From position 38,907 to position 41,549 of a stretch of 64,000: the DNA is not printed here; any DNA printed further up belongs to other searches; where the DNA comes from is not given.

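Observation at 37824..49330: Orphan Tad-like pseudopilin module built around two duplicated ~780-aa TadG-like proteins, with an adjacent two-component system and a shared upstream element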

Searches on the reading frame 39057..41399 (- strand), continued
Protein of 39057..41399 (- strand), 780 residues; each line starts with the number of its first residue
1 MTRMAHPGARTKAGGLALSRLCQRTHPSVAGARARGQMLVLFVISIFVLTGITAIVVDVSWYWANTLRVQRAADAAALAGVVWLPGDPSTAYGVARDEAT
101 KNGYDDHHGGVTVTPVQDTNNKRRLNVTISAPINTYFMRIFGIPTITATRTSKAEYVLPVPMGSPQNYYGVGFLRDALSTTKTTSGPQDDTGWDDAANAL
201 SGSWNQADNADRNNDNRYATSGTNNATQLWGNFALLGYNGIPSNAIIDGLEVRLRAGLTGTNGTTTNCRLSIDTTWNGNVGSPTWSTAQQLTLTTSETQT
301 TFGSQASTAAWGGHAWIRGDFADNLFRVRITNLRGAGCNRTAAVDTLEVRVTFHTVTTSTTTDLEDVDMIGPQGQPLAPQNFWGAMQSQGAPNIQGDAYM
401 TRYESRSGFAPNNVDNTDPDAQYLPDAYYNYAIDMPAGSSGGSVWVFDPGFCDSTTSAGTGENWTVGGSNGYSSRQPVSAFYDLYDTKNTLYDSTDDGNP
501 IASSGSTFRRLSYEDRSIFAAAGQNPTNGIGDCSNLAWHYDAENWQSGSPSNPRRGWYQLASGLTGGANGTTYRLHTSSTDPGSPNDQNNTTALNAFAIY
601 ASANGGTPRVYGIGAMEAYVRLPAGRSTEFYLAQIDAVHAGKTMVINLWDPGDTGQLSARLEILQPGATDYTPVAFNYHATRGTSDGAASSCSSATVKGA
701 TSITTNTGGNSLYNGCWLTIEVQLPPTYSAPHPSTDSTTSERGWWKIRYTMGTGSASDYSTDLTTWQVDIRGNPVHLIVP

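Call 31: fold_search(model_id=the predicted structure, library=pdb)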
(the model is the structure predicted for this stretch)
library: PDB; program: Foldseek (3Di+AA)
matches with E <= 10: 969; with E <= 0.001: 16
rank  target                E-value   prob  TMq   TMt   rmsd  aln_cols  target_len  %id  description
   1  6a48                  6.5e-07  0.89  0.12  0.13  31.2       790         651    9  Crystal structure of reelin N-terminal region (released 2019-06-19)
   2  5b4x_A                6.8e-07  0.98  0.13  0.13  27.3       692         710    9  Crystal structure of the ApoER2 ectodomain in complex with the Reelin R56 fragment (released 2017-04-26)
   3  9eui_Q                1.8e-06  0.41  0.09  0.08  38.1       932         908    8  Cryo-EM structure of Staphylococcus aureus bacteriophage phi812 baseplate in the post-contraction state - complete (released 2025-04-09)
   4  5b4x_C                2.0e-06  0.98  0.13  0.14  27.1       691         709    8  Crystal structure of the ApoER2 ectodomain in complex with the Reelin R56 fragment (released 2017-04-26)
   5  2e26_A                2.0e-06  0.97  0.13  0.14  27.7       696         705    9  Crystal structure of two repeat fragment of reelin (released 2007-05-22)
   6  3a7q_A                2.5e-06  0.97  0.13  0.14  27.4       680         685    8  Structural basis for specific recognition of reelin by its receptors (released 2010-03-23)
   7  4xup_D                7.5e-05  0.93  0.12  0.24  29.3       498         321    9  Structure of the N-terminal CBM22-1-CBM22-2 tandem domain from Paenibacillus barcinonensis Xyn10C (released 2015-06-03)
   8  4xup_F                7.5e-05  0.93  0.12  0.24  26.8       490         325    8  Structure of the N-terminal CBM22-1-CBM22-2 tandem domain from Paenibacillus barcinonensis Xyn10C (released 2015-06-03)
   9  4xup_A                1.7e-04  0.85  0.11  0.23  29.7       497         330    8  Structure of the N-terminal CBM22-1-CBM22-2 tandem domain from Paenibacillus barcinonensis Xyn10C (released 2015-06-03)
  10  9efk_M                2.2e-04  0.82  0.13  0.12  36.6       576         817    9  Cryo-EM structure of the portal-tail complex of LME-1 phage (released 2025-04-16)
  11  6yg8_D                5.7e-04  0.69  0.13  0.15  36.2       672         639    8  Cryo-EM structure of a BcsB pentamer in the context of an assembled Bcs macrocomplex (released 2021-02-24)
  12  9euf_0                6.0e-04  0.12  0.08  0.06  31.0       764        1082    8  Cryo-EM structure of Staphylococcus aureus bacteriophage phi812 baseplate in the pre-contraction state - complete (released 2025-04-09)
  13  8iyk_F                6.3e-04  0.11  0.08  0.08  45.8       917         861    9  Tail tip conformation 1 of phage lambda tail (released 2023-10-18)
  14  4xup_B                7.4e-04  0.77  0.12  0.24  26.8       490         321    8  Structure of the N-terminal CBM22-1-CBM22-2 tandem domain from Paenibacillus barcinonensis Xyn10C (released 2015-06-03)
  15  8k35_A                7.4e-04  0.11  0.09  0.08  31.1       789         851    9  Structure of the bacteriophage lambda tail tip complex (released 2023-11-15)
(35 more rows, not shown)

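Call 32: find_related_loci(query=A1, collection=genome_contigs, flank=10000)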
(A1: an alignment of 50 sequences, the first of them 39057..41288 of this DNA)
Query A1 (743 aa) in genome_contigs; peptide patterns used: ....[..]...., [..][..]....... (x = any residue, [..] = any of these).
600 stretches matched a pattern (row limit reached: there are more); 75 encode a relative of the query (tblastn E <= 1e-3); 75 distinct loci.
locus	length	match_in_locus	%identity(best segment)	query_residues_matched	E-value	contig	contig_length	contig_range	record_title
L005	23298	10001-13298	53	1-743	0e+0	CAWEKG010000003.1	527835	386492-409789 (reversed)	MAG: uncultured Chloroflexia bacterium isolate MFD05942.bin.3.126 genome assembly, contig: contig_3097, whole genome sho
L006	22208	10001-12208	52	1-742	0e+0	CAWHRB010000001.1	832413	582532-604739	MAG: uncultured Chloroflexia bacterium isolate MFD06742.bin.1.139 genome assembly, contig: contig_2188, whole genome sho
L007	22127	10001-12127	51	1-742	0e+0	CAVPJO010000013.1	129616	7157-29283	MAG: uncultured Chloroflexia bacterium isolate MFD09964.bin.2.79 genome assembly, contig: contig_49791, whole genome sho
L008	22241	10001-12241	49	1-743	0e+0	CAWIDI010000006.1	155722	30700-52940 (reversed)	MAG: uncultured Chloroflexia bacterium isolate MFD05442.bin.2.330 genome assembly, contig: contig_46792, whole genome sh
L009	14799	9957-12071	49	2-740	0e+0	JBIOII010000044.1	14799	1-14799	MAG: Candidatus Limnocylindrales bacterium isolate GcC5-39 k141_237227_length_14799_cov_32.8515, whole genome shotgun se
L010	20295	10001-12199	48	1-743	0e+0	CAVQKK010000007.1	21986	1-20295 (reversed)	MAG: uncultured Chloroflexia bacterium isolate MFD02416.bin.1.295 genome assembly, contig: contig_56149, whole genome sh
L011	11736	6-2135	48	1-743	3e-178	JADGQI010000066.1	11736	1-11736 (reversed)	MAG: Chloroflexota bacterium isolate Chersky_267 k127_4636710, whole genome shotgun sequence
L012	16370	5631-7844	40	2-743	4e-136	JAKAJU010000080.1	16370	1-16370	MAG: Chloroflexi bacterium isolate WY4.bin17 NODE_4353_length_16370_cov_2.215354, whole genome shotgun sequence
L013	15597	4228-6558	40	1-743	7e-136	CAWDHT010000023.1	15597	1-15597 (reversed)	MAG: uncultured Chloroflexia bacterium isolate MFD04716.bin.2.112 genome assembly, contig: contig_65450, whole genome sh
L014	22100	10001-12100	42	1-743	3e-124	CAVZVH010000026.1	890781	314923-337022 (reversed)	MAG: uncultured Chloroflexia bacterium isolate MFD06742.bin.2.250 genome assembly, contig: contig_36558, whole genome sh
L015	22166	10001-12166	39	1-743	1e-114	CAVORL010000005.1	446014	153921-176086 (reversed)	MAG: uncultured Chloroflexia bacterium isolate MFD09964.bin.2.179 genome assembly, contig: contig_5112, whole genome sho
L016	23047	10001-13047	41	1-743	2e-122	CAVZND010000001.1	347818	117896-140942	MAG: uncultured Chloroflexia bacterium isolate MFD02242.bin.2.217 genome assembly, contig: contig_11513, whole genome sh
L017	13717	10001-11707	40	1-743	1e-79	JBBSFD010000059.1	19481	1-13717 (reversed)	MAG: Candidatus Limnocylindrales bacterium isolate LS1_sbin.78 LS1_sbin.78_K_341486_L_19481_cov_13.0000, whole genome sh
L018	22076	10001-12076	35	1-743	2e-85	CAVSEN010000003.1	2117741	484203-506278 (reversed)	MAG: uncultured Chloroflexia bacterium isolate MFD01872.bin.2.209 genome assembly, contig: contig_98462, whole genome sh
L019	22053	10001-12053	37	1-743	1e-103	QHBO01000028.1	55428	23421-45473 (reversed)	MAG: Chloroflexi bacterium isolate RRmetagenome_bin18 antarctic_groopm_ref2_bin_258_contig_384, whole genome shotgun seq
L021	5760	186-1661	37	1-743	2e-63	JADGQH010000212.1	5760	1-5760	MAG: Chloroflexota bacterium isolate Chersky.27_23 contig-100_3550, whole genome shotgun sequence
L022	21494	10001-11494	37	1-743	9e-60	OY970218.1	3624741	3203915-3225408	MAG: uncultured Chloroflexia bacterium isolate MFD04716.bin.1.117 genome assembly, chromosome: 1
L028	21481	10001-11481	44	1-743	2e-52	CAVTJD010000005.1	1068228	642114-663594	MAG: uncultured Chloroflexia bacterium isolate MFD05684.bin.1.48 genome assembly, contig: contig_30140, whole genome sho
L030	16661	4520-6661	53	1-741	0e+0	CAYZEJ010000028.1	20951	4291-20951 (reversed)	MAG TPA_asm: uncultured Anaerolineaceae bacterium isolate SRP136066_co1_124 genome assembly, contig: NODE_2378_length_20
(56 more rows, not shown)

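Call 38: search_protein_families(library=pfam, proteins=[L019:176-1270:+, L019:2466-2669:+, L019:2945-3760:+, L019:3781-4998:+, L019:5015-6442:+, L019:6464-7453:+, L019:7459-8373:+, L019:10001-12053:+, L022:11662-12552:+, L019:1267-2040:+], max_evalue=0.01)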
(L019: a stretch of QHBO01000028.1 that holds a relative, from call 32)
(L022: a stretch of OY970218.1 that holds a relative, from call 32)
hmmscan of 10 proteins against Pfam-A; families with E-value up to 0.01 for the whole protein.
L019:176-1270:+ (364 aa): 2 families
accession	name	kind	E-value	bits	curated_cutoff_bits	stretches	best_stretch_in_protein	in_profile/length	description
PF07730.19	HisKA_3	-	9.5e-16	58.5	24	1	167-232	1-66/68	Histidine kinase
PF02518.31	HATPase_c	-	3.2e-13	50.5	26.4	1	276-361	6-109/111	Histidine kinase-, DNA gyrase B-, and HSP90-like ATPase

L019:2466-2669:+ (67 aa): 2 families
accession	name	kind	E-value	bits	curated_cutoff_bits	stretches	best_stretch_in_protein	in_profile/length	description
PF04964.19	Flp_Fap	-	2.5e-07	30.8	32.2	1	18-61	2-45/46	Flp/Fap pilin component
PF07690.21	MFS_1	-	0.0048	16.3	33.4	1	3-54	215-265/347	Major Facilitator Superfamily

L019:2945-3760:+ (271 aa): 2 families
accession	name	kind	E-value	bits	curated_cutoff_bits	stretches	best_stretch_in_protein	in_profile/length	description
PF16976.10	RcpC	-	5.8e-12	46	28.8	1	112-217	3-100/114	Flp pilus assembly protein RcpC/CpaB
PF08666.17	SAF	-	5.8e-08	33.6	21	1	43-100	2-59/63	SAF domain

L019:3781-4998:+ (405 aa): 6 families
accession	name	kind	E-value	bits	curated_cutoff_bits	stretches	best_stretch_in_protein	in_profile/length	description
PF00072.30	Response_reg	-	6.7e-29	100.7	30.2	1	4-115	1-110/111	Response regulator receiver domain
PF13614.12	AAA_31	-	3.4e-12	47.1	27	1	149-310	2-166/177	AAA domain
PF10609.15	ParA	-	2.6e-11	43.9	27.1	1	149-291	4-143/246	NUBPL iron-transfer P-loop NTPase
PF01656.29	CbiA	-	3.6e-08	33.8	25.4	1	151-328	1-86/125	CobQ/CobB/MinD/ParA nucleotide binding domain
PF06564.18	CBP_BcsQ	-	0.00034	20.6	21.3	0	151-187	4-39/234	Cellulose biosynthesis protein BcsQ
PF09140.17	MipZ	-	0.001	18.9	20.7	0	150-188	2-39/262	ATPase MipZ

L019:5015-6442:+ (475 aa): 4 families
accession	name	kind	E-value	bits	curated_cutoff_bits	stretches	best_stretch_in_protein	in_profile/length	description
PF00437.27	T2SSE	-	3.9e-64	217.1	24.9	1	124-401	4-276/370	Type II/IV secretion system protein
PF00005.33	ABC_tran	-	0.0013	19.8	25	1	249-295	9-59/137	ABC transporter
PF14532.12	Sigma54_activ_2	-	0.0016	19.1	25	1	235-290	5-60/138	Sigma-54 interaction domain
PF01580.24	FtsK_SpoIIIE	-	0.0096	15.8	24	0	252-271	40-59/221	FtsK/SpoIIIE family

L019:6464-7453:+ (329 aa): 1 family
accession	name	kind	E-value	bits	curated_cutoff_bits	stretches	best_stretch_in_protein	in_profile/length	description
PF00482.28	T2SSF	-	1.4e-16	61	25.2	1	155-279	2-123/125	Type II secretion system (T2SS), protein F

L019:7459-8373:+ (304 aa): 1 family
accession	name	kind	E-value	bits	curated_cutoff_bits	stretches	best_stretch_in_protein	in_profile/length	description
PF00482.28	T2SSF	-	4.3e-19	69.1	25.2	1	165-290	2-124/125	Type II secretion system (T2SS), protein F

L019:10001-12053:+ (684 aa): 2 families
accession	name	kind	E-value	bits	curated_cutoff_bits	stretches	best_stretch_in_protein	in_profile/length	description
PF13400.11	Tad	-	7.4e-07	29.8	22.3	1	4-44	5-45/47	Putative Flp pilus-assembly TadE/G-like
PF09977.15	Tad_C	-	0.0039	18.6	22.1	1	32-115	17-91/93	Putative Tad-like Flp pilus-assembly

L022:11662-12552:+ (296 aa): 3 families
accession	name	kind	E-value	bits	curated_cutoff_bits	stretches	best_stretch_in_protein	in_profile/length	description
PF16976.10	RcpC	-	2.4e-08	34.3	28.8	1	137-246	11-108/114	Flp pilus assembly protein RcpC/CpaB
PF08666.17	SAF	-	9.7e-05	23.3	21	1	51-112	2-62/63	SAF domain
PF13144.11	ChapFlgA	-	0.00039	20.9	23.8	1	51-114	2-62/122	Chaperone for flagella basal body P-ring formation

L019:1267-2040:+ (257 aa): 4 families
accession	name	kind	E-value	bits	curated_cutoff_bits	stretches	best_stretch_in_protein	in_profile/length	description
PF00072.30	Response_reg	-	1.1e-25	90.4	30.2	1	36-148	1-111/111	Response regulator receiver domain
PF00196.25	GerE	-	1.4e-22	79.5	23.5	1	191-246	2-57/57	Bacterial regulatory proteins, luxR family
PF04545.22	Sigma70_r4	-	0.00087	19.2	24.1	1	204-234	18-48/50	Sigma-70, region 4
PF08281.18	Sigma70_r4_2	-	0.0011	19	25.7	1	205-234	25-54/54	Sigma-70, region 4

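Call 46: find_homologous_proteins(query=L019:5015-6442:+, max_evalue=1e-30)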
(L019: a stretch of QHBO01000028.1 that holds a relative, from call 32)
Query L019:5015-6442:+ (475 aa): 8000 proteins with E <= 1e-30 among 8000 candidates; the best 120 are listed.
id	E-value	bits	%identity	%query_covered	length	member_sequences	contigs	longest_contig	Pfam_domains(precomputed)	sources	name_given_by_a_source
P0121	0.0e+0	1036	100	100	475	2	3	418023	PF00437.27,PF27713.1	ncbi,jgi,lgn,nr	ncbi:MAG: type II secretion system protein E [Chloroflexi bacterium]|nr:MAG: type II secretion syste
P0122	0.0e+0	1025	99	100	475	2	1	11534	PF00437.27,PF27713.1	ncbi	-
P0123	9.5e-289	975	99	95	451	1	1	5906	PF00437.27,PF27713.1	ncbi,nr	ncbi:MAG: CpaF family protein [Chloroflexota bacterium]|nr:CpaF family protein [Chloroflexota bacter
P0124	8.0e-276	933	87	100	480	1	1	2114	PF00437.27,PF27713.1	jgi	jgi:pilus assembly protein CpaF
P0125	8.4e-275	929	87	100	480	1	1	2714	PF00437.27,PF27713.1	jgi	jgi:pilus assembly protein CpaF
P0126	1.2e-274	929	87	100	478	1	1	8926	PF00437.27,PF27713.1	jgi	jgi:pilus assembly protein CpaF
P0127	1.5e-274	929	90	100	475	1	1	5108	PF00437.27,PF27713.1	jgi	-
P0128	4.4e-274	927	87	100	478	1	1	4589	PF00437.27,PF27713.1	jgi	jgi:pilus assembly protein CpaF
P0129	4.8e-274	927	87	100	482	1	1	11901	PF00437.27,PF27713.1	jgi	jgi:pilus assembly protein CpaF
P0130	7.6e-274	926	88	100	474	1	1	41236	PF00437.27,PF27713.1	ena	-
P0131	7.8e-274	926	89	100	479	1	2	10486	PF00437.27,PF27713.1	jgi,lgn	jgi:pilus assembly protein CpaF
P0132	8.1e-274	926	88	100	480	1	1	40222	PF00437.27,PF27713.1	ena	-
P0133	1.2e-273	926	88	100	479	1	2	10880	PF00437.27,PF27713.1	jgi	jgi:pilus assembly protein CpaF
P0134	1.4e-273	925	86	100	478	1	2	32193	PF00437.27,PF27713.1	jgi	jgi:pilus assembly protein CpaF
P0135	1.4e-273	925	88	100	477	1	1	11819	PF00437.27,PF27713.1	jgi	jgi:pilus assembly protein CpaF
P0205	1.2e-271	919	85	100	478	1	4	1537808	PF00437.27,PF27713.1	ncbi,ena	-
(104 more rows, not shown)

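Call 47: find_encoding_contigs(protein=P0205, flank=10000, max_places=4)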
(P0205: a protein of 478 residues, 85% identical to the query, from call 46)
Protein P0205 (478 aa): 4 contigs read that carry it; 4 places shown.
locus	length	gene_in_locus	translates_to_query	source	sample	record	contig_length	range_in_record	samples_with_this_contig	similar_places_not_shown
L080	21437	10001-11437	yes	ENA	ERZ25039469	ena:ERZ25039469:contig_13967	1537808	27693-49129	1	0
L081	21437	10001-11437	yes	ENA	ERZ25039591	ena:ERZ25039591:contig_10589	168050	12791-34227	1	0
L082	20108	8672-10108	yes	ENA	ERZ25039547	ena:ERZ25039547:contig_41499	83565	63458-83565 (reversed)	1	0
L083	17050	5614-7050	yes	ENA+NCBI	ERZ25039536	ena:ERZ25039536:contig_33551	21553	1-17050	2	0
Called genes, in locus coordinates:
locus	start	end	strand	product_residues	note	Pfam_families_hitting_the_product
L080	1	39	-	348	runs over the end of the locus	PF00082:Peptidase_S8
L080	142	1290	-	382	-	PF09594:GT87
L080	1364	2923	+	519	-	-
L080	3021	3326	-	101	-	-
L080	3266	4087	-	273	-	-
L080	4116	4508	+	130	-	-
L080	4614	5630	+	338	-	PF07730:HisKA_3, PF02518:HATPase_c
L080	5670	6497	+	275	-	PF00072:Response_reg, PF00196:GerE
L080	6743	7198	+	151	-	PF00226:DnaJ, PF20600:ExoX-like_C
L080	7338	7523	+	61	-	PF04964:Flp_Fap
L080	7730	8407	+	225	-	PF08666:SAF (weak)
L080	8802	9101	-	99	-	-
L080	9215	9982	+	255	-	PF01656:CbiA, PF10609:ParA, PF13614:AAA_31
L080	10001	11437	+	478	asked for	PF00437:T2SSE, PF27713:UCP018868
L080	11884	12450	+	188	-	PF00482:T2SSF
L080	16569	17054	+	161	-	PF07811:TadE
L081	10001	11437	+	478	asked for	PF00437:T2SSE, PF27713:UCP018868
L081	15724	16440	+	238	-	PF07811:TadE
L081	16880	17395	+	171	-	PF07811:TadE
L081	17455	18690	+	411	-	PF13400:Tad (weak)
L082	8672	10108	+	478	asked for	PF00437:T2SSE, PF27713:UCP018868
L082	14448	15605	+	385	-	PF07811:TadE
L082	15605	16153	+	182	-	PF07811:TadE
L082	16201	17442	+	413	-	PF13400:Tad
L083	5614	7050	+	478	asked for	PF00437:T2SSE, PF27713:UCP018868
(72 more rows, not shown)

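Call 62: search_solved_structures(query=A1, max_evalue=10)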
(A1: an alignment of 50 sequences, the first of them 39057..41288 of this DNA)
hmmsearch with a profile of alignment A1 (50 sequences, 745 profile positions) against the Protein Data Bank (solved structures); distinct sequences matched with E-value up to 10: 6.
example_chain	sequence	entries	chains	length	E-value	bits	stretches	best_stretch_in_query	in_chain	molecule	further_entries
1a2v_A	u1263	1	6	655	0.62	11.8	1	140-170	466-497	METHYLAMINE OXIDASE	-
1ekm_A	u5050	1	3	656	0.62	11.8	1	140-170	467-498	COPPER AMINE OXIDASE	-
2oov_A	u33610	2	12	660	0.63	11.7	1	140-170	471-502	Peroxisomal copper amine oxidase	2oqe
3sx1_A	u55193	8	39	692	0.66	11.7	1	140-170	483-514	Peroxisomal primary amine oxidase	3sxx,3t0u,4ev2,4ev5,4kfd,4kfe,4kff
3n9h_A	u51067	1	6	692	0.66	11.7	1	140-170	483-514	Peroxisomal primary amine oxidase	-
3nbb_A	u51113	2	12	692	0.68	11.6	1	140-170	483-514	Peroxisomal primary amine oxidase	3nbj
